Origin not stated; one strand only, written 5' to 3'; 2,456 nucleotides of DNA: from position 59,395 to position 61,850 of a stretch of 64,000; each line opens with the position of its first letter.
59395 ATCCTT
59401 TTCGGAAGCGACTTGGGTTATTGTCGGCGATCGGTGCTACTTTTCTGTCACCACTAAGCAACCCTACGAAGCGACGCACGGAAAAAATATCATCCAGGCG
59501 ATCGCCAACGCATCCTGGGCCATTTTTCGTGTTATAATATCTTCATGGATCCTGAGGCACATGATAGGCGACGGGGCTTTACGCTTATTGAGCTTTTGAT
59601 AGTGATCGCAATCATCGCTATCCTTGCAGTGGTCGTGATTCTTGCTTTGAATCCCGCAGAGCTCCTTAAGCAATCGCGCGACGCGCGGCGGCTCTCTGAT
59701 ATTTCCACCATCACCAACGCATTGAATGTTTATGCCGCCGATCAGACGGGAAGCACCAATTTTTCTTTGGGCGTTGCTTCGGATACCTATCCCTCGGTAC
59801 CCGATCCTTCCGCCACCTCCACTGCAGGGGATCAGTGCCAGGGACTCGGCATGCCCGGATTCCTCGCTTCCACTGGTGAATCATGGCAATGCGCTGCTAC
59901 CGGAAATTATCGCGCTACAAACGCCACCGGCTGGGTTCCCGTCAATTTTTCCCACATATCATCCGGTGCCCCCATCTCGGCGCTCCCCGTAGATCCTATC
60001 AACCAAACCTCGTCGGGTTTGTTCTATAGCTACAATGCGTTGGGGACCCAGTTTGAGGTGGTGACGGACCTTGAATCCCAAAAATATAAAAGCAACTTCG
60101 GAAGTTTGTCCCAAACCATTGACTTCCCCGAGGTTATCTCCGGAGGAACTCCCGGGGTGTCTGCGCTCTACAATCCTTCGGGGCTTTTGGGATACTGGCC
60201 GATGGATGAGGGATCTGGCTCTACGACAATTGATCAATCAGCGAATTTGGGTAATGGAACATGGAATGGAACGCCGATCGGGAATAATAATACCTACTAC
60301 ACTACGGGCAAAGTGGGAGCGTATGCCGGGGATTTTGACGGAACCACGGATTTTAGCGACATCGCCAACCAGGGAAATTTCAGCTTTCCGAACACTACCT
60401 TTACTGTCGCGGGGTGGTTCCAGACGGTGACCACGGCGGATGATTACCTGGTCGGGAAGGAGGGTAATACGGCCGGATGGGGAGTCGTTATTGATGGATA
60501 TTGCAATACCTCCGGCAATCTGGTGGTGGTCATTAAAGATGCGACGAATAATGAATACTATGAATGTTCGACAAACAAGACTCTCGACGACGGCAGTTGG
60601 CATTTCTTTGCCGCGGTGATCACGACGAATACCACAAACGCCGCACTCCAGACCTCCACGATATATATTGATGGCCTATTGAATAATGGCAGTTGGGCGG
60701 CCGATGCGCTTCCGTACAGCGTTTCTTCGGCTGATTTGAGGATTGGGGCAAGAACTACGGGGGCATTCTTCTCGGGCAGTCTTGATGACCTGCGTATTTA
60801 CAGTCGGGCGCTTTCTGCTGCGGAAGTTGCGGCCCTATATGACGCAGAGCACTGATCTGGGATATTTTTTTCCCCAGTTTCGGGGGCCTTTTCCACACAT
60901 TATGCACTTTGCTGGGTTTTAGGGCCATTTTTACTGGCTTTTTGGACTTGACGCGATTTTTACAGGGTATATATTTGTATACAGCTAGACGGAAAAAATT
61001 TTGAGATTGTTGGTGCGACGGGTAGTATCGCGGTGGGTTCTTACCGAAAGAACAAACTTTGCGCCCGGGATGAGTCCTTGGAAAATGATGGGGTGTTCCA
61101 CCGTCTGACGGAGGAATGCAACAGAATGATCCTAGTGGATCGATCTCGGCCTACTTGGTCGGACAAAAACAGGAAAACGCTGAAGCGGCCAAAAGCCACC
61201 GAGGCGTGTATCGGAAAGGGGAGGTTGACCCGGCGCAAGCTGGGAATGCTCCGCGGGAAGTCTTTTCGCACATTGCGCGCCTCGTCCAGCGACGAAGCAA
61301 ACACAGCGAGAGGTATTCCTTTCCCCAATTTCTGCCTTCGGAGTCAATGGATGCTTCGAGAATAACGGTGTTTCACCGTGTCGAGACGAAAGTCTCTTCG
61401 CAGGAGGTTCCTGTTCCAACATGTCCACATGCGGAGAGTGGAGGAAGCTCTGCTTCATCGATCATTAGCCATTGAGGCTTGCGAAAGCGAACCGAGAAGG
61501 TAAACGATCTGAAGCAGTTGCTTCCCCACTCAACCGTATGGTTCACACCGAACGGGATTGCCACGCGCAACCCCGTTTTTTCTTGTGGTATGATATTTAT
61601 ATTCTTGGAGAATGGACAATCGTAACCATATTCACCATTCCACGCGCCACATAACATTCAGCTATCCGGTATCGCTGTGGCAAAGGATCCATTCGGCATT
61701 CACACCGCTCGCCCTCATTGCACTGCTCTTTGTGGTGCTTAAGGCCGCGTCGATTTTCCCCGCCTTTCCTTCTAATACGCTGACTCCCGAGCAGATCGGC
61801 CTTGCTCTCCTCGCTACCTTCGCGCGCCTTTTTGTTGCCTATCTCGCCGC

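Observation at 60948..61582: ~600 nt promoter-to-terminator non-coding region dense in GNRA-capped hairpins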

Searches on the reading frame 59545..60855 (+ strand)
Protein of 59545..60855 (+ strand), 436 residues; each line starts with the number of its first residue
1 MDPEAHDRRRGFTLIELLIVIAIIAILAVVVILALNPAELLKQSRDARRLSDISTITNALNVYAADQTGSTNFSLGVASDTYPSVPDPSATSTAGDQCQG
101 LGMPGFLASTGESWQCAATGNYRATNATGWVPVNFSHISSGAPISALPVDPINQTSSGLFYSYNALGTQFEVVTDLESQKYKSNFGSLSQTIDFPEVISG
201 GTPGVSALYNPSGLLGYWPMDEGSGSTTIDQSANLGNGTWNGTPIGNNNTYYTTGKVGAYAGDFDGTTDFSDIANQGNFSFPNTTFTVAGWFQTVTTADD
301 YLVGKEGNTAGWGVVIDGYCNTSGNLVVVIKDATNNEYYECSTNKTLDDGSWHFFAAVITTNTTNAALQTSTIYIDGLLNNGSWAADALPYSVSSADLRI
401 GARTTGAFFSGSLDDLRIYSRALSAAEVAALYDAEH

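Call 8: search_protein_families(library=pfam, proteins=[window:59545-60855:+], max_evalue=0.1)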
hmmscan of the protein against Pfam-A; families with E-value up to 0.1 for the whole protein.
window:59545-60855:+ (436 aa): 2 families
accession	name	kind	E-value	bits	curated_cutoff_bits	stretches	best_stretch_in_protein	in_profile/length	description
PF13385.13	Laminin_G_3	-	1.4e-18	67.9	27.6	1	266-429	2-151/151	Concanavalin A-like lectin/glucanases superfamily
PF07963.17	N_methyl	-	7.8e-10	38.4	21.2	1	8-31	3-26/27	Prokaryotic N-terminal methylation motif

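Call 103: search_protein_families(library=ncbifam, proteins=[L023:5130-6662:+], max_evalue=0.01)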
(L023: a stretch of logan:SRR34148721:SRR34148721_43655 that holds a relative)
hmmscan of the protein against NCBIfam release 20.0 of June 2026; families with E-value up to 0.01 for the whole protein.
L023:5130-6662:+ (510 aa): 2 families
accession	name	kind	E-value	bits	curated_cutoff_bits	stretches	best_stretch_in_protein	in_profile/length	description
NF002829.0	PRK03007.1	equivalog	0.0002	20.4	385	1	169-221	65-115/425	deoxyguanosinetriphosphate triphosphohydrolase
TIGR01353.1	dGTP_triPase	subfamily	0.00031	20.4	152.35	1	167-221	35-98/389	dGTP triphosphohydrolase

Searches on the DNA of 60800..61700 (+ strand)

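Call 4: search_rna_families(source=window, start=60800, end=61700, threshold=evalue, max_evalue=10, show_alignments=3)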
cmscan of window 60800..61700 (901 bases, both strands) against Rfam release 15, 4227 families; matches with E-value up to 10: 3.
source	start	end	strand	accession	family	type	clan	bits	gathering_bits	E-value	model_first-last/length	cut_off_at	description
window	60826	60929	-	RF02550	RnaG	Gene; sRNA;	-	19.5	153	1.5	1-120/120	no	RnaG sRNA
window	61383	61396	+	RF04356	Plastid-ndhA-ndhB-1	Intron;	CL00155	13.6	61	9.4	18-31/49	no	Plastid-ndhA-ndhB-1 group II-D5 intron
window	61229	61244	+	RF02353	BjrC68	Gene; sRNA;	-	11.6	39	6.4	53-68/82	no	Bradyrhizobiaceae sRNA BjrC68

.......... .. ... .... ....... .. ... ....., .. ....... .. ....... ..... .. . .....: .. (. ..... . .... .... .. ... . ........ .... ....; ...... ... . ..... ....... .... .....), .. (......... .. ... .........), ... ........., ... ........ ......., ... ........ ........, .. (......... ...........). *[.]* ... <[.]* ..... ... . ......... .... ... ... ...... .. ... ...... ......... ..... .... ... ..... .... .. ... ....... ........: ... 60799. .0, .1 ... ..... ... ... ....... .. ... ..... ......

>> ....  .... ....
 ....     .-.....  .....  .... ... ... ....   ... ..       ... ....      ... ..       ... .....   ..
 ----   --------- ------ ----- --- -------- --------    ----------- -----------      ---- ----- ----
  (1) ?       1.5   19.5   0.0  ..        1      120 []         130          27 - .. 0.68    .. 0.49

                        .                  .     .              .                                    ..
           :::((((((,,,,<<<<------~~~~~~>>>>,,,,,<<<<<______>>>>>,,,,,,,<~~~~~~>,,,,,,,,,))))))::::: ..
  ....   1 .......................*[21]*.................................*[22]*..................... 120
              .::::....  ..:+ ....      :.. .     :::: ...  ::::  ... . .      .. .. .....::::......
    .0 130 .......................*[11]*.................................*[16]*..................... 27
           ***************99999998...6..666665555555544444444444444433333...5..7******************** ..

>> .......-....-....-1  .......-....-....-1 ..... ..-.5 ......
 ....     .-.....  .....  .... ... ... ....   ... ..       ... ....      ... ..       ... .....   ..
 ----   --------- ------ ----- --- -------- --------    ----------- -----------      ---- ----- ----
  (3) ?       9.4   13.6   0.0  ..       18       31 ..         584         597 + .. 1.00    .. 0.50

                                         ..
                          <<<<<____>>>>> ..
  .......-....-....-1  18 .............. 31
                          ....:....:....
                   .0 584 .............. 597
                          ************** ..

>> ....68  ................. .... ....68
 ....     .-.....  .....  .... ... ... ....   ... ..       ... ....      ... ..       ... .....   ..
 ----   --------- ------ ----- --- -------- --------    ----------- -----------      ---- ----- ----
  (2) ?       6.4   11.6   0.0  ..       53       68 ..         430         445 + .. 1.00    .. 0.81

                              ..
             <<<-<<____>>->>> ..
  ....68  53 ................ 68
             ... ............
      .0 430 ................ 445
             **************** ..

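Call 56: search_dna_similar(query=window:60860-61590:+, collection=phages, mode=distant, max_evalue=0.01)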
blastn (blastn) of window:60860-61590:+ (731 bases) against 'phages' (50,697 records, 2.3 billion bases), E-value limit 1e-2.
No match.

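Call 84: build_rna_model(alignment_id=A8)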
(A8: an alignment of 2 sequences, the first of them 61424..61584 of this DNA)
Model R1 built from alignment A8 (2 sequences, 164 columns); structure: RNAalifold consensus.
model positions 164; base pairs 43; branch points 1; effective number of sequences 0.96; information 0.59 bits per position. Calibrated on 0.2 Mb of random sequence (short: E-values are rough).
structure used (alignment columns):
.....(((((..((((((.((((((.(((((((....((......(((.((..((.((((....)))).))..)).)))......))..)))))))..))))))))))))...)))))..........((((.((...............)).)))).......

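Call 85: search_with_rna_model(model_id=R1, sources=[window, L001, L002, L004, L005, L006, L007, L008, L009, L010, L011, L014, L015, L016, L017, L019, L020, L022, L023, L026, L027, L030, L031, L032, L033, L035, L036, L039, L041, L043], max_evalue=1)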
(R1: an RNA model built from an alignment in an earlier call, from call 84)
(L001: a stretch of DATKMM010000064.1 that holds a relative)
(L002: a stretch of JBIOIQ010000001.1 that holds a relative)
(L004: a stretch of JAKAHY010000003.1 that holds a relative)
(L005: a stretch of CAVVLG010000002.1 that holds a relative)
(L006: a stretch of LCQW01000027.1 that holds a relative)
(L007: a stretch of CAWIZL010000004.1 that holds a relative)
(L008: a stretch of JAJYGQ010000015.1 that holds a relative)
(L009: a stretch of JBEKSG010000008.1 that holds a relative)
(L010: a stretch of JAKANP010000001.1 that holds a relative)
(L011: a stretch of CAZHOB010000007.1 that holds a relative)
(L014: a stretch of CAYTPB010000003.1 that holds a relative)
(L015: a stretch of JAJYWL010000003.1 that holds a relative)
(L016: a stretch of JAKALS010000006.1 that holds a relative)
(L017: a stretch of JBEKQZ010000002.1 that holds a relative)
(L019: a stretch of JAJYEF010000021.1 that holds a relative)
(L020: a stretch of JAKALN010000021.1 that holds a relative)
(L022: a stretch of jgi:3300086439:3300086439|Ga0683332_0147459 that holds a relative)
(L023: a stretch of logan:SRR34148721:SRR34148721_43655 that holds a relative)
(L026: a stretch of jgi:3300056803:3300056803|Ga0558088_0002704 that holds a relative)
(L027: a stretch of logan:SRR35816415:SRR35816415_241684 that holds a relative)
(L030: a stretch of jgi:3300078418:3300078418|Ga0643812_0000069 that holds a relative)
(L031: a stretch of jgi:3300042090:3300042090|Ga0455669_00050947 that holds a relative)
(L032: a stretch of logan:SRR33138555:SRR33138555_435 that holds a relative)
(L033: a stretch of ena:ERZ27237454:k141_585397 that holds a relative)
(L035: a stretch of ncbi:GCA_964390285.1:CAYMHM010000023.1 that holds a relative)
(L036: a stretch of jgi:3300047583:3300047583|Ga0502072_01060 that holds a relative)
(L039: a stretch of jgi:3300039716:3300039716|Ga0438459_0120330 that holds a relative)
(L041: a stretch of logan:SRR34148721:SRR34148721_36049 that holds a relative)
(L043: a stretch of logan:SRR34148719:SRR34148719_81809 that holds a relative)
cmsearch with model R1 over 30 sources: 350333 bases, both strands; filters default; matches with E-value up to 1: 6.
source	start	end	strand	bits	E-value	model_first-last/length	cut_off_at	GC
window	61424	61585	+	182.1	2.5e-43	1-164/164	no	0.52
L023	7306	7462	+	179.5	1.1e-42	1-164/164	no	0.53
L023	7296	7427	-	48.5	7.7e-10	1-164/164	no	0.51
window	61385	61543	-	36.7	7e-07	1-164/164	no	0.51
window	6014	6043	+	14.2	0.31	48-77/164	no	0.7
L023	14209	14342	+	13.4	0.49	1-164/164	no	0.4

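Call 89: search_rna_families(source=L023, start=6660, end=7490, threshold=evalue, max_evalue=10)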
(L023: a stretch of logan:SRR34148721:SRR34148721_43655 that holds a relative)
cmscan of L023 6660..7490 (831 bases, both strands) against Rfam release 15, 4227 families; matches with E-value up to 10: 5.
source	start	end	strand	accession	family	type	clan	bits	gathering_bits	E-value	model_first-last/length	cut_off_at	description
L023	7318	7415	+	RF01699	Clostridiales-1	Gene; sRNA;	-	16.7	48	0.61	1-166/166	no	Clostridiales-1 RNA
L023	7154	7220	-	RF03961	mir-9033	Gene; miRNA;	-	16.2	100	3.4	1-72/72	no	mir-9033 microRNA precursor family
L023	6702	6728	-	RF01107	SBRMV1_UPD-PKf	Cis-reg;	-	15.4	39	8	1-27/27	no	Pseudoknot of upstream pseudoknot domain (UPD) of the 3'UTR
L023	7203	7342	+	RF00409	SNORA7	Gene; snRNA; snoRNA; HACA-box;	CL00025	13.7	100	5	1-140/140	no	Small nucleolar RNA SNORA7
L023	6698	6730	-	RF01727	SAM-SAH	Cis-reg; riboswitch;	-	13.1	40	4.3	1-49/49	no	SAM/SAH riboswitch aptamer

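Call 91: search_rna_families(sources=[L023, L041], threshold=gathering)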
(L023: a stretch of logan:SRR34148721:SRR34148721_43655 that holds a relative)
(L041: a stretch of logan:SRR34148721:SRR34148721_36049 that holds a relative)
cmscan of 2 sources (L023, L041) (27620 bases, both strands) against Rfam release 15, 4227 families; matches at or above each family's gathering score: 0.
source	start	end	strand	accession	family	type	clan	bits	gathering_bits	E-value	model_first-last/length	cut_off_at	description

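Call 99: search_dna_similar(query=window:60860-61590:+, collection=plasmids, mode=distant, max_evalue=0.01)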
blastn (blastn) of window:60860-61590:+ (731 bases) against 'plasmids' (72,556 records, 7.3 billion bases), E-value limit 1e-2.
No match.
